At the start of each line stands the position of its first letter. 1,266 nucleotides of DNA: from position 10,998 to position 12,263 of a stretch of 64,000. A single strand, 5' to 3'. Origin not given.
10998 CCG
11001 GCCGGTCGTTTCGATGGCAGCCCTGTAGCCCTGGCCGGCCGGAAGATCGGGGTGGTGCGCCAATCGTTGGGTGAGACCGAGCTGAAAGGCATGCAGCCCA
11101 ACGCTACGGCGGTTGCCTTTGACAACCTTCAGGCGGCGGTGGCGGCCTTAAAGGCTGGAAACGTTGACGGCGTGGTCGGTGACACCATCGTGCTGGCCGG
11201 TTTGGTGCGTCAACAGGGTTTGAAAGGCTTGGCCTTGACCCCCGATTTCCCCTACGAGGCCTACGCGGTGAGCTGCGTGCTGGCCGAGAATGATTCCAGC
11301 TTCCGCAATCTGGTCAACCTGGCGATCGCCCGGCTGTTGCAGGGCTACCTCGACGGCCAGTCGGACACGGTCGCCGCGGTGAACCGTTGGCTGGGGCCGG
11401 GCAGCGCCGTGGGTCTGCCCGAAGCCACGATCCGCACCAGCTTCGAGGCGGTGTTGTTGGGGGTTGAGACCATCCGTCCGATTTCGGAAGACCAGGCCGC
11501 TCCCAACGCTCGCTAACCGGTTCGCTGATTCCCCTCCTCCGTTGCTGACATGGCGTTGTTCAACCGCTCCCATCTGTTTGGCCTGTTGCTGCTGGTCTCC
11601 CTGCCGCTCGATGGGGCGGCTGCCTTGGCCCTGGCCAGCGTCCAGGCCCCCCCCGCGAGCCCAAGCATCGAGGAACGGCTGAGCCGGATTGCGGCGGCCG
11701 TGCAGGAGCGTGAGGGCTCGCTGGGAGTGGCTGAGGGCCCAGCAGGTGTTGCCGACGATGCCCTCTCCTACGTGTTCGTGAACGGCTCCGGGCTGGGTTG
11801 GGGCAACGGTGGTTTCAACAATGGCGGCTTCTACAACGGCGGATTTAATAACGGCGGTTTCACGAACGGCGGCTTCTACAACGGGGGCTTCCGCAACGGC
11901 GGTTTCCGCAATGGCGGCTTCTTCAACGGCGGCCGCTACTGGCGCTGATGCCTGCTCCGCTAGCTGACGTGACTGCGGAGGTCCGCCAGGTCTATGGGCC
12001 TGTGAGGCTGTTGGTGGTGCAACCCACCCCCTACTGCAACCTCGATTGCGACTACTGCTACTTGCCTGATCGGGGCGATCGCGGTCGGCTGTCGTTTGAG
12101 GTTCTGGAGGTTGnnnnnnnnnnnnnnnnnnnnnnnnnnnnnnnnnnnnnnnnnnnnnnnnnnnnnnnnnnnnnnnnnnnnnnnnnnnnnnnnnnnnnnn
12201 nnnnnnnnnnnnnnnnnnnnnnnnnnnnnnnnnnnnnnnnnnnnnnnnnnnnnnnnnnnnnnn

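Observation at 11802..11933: Nine exactly phased aromatic-x-Asn triads (W/F-x-N-G-G): candidate sites for serial three-residue cyclophane crosslinks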

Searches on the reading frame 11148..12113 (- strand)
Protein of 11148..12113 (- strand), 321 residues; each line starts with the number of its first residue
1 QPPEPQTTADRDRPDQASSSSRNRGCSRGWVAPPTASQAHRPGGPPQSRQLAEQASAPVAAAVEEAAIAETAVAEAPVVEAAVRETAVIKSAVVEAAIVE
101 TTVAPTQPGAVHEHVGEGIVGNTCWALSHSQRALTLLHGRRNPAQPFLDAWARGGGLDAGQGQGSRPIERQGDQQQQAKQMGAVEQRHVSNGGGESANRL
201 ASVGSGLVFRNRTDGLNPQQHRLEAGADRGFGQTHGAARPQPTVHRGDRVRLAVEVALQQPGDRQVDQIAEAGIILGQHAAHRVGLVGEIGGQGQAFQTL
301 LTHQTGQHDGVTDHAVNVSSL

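Call 30: search_protein_families(library=pfam, proteins=[window:11148-12113:-], max_evalue=0.001)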
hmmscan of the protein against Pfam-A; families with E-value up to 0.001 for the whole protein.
window:11148-12113:- (321 aa): 0 families
